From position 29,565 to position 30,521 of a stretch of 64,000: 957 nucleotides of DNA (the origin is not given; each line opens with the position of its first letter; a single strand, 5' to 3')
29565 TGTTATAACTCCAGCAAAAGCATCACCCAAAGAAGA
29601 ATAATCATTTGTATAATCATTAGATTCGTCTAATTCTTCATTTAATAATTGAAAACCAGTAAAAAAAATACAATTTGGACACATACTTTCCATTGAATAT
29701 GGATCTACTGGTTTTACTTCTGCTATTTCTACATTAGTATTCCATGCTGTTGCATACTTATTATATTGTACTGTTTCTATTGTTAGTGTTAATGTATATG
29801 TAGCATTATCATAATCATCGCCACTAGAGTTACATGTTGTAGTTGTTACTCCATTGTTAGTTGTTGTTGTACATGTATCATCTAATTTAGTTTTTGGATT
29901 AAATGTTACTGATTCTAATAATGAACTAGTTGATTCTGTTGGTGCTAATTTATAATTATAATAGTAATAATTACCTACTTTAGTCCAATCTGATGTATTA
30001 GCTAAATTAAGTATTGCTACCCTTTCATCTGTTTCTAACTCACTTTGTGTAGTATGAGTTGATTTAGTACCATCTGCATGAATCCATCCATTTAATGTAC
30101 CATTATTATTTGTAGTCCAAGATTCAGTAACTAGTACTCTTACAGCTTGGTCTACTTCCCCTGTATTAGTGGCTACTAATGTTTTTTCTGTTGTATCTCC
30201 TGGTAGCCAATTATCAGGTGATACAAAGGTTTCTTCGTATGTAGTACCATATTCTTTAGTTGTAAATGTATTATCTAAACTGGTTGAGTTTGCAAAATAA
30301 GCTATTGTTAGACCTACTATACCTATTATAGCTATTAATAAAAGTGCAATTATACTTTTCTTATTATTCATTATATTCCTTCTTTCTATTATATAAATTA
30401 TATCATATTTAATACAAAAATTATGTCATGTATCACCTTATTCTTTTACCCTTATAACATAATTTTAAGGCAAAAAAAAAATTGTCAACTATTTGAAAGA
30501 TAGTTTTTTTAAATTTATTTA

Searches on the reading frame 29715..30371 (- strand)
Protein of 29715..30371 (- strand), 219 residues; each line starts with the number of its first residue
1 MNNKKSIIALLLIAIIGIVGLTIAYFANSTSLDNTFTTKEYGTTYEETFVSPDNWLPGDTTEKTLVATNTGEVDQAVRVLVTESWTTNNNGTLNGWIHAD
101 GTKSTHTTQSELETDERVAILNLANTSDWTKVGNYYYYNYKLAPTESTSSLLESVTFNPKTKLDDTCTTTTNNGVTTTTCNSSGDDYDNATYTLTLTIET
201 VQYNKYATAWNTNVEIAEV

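Call 42: find_homologous_proteins(query=window:29715-30371:-)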
Query seq(219 aa) (219 aa): 142 proteins with E <= 0.001 among 411 candidates; the best 120 are listed.
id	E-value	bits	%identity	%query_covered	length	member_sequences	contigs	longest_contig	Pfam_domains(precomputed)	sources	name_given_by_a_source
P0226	3.2e-133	460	99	100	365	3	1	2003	-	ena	-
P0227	8.1e-123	426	92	97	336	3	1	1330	-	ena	-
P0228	1.3e-104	366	78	99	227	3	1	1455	-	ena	-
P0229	3.5e-103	362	76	100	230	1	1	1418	-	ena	-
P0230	4.6e-102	358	77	97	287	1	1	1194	-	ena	-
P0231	7.0e-101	354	75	100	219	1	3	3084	-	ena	-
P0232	5.4e-100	351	76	97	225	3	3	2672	-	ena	-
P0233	2.2e-99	349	73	99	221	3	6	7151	-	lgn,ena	-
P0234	5.1e-99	348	73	97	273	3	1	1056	PF12389.14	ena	-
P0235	8.4e-99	347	74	100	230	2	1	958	-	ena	-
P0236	1.7e-98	346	72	100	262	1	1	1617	-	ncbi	-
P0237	1.2e-97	344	70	100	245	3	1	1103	-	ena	-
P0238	3.2e-97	342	74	94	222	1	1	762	-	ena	-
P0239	3.6e-97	342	73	99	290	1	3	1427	-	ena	-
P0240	8.2e-97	341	74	97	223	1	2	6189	-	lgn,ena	-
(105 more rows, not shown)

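Call 45: search_solved_structures(query=A3, max_evalue=1, show_alignments=1)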
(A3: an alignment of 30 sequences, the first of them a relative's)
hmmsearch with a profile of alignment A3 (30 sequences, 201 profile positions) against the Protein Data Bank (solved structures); distinct sequences matched with E-value up to 1: 1.
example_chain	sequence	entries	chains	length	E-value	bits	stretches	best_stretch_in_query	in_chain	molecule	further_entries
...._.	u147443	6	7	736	0.078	15.5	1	49-102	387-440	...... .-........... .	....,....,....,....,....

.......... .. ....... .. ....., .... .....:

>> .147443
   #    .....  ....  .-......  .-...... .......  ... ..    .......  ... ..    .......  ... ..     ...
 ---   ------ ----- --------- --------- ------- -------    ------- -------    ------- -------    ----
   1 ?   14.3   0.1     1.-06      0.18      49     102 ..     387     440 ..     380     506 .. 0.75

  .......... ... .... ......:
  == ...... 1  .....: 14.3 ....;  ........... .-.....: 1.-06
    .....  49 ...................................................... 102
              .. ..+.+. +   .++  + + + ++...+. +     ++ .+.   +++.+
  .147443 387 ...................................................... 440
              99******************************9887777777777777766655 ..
